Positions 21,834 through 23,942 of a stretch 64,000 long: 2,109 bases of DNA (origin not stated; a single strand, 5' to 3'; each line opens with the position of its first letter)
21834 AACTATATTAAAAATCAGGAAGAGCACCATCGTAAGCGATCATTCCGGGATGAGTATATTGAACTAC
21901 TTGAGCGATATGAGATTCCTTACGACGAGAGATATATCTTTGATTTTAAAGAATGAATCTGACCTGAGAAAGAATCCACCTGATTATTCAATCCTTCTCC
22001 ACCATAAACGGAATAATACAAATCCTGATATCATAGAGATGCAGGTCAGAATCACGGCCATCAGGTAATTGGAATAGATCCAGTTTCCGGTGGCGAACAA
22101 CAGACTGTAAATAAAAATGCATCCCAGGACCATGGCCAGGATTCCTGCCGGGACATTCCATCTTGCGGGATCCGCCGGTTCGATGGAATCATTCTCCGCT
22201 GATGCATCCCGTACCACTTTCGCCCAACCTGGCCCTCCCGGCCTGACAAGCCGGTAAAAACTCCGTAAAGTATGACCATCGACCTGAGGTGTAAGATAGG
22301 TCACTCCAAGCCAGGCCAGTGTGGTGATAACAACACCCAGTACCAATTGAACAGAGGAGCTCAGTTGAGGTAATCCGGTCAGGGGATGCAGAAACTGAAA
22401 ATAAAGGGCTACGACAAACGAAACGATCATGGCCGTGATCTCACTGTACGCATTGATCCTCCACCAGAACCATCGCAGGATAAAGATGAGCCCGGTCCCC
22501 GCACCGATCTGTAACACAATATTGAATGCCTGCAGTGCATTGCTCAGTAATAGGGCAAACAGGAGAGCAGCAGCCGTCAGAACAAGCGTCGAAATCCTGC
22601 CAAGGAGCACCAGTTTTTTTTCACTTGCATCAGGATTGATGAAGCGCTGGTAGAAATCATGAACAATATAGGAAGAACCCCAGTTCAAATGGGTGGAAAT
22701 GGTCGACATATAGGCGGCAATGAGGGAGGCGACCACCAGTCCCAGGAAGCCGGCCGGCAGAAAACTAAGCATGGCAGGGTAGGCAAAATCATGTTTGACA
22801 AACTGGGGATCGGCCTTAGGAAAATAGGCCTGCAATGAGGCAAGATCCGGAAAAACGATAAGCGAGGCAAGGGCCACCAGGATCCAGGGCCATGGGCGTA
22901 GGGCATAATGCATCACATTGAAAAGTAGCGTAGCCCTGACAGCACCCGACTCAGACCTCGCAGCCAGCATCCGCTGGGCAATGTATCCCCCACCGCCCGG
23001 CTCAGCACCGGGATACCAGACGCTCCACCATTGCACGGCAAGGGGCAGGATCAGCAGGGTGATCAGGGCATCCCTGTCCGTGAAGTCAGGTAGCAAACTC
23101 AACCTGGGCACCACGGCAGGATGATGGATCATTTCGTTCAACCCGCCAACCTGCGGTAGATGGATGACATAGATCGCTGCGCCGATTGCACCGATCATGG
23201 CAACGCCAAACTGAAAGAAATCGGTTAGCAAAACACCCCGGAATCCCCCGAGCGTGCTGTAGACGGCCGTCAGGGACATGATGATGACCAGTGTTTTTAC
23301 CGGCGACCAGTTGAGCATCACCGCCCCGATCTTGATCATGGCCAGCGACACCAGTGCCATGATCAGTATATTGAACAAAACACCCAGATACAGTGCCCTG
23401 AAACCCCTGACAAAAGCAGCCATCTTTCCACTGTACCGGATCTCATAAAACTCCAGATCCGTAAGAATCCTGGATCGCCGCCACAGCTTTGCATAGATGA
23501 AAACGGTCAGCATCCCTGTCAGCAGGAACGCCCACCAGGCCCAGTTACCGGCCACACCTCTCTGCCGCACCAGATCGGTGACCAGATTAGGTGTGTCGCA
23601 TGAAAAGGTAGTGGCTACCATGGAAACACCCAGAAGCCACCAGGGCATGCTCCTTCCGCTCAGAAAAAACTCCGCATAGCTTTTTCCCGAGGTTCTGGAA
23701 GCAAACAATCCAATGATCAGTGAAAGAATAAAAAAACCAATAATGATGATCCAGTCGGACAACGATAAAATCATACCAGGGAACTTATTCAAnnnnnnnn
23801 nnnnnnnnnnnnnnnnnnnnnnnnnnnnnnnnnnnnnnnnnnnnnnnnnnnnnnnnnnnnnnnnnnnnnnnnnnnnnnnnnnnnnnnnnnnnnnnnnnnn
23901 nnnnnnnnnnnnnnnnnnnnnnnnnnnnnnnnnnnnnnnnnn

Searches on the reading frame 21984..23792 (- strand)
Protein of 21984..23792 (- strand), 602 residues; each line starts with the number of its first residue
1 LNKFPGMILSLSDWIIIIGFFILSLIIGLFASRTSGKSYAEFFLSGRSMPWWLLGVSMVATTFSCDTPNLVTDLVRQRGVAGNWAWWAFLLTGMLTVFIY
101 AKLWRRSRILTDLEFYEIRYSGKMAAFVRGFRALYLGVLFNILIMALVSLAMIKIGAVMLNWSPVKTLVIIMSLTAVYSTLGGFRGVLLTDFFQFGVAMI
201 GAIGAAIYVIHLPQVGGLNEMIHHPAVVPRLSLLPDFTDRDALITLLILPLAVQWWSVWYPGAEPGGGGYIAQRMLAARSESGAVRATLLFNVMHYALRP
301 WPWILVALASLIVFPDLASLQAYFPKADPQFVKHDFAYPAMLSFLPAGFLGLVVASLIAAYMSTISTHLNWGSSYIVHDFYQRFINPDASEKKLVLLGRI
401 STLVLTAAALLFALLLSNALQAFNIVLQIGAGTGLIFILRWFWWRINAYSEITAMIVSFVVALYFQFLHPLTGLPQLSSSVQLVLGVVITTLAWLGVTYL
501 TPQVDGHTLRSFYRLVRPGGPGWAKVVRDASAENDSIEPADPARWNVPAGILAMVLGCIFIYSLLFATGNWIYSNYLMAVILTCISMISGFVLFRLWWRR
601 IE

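Call 23: search_protein_families(library=pfam, proteins=[window:21984-23792:-], max_evalue=0.00001)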
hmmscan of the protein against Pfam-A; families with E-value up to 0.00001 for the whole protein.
window:21984-23792:- (602 aa): 1 family
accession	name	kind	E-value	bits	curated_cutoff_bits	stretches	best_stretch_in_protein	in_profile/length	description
PF00474.23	SSF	-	1e-31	110.7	22.8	1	42-457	1-405/406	Sodium:solute symporter family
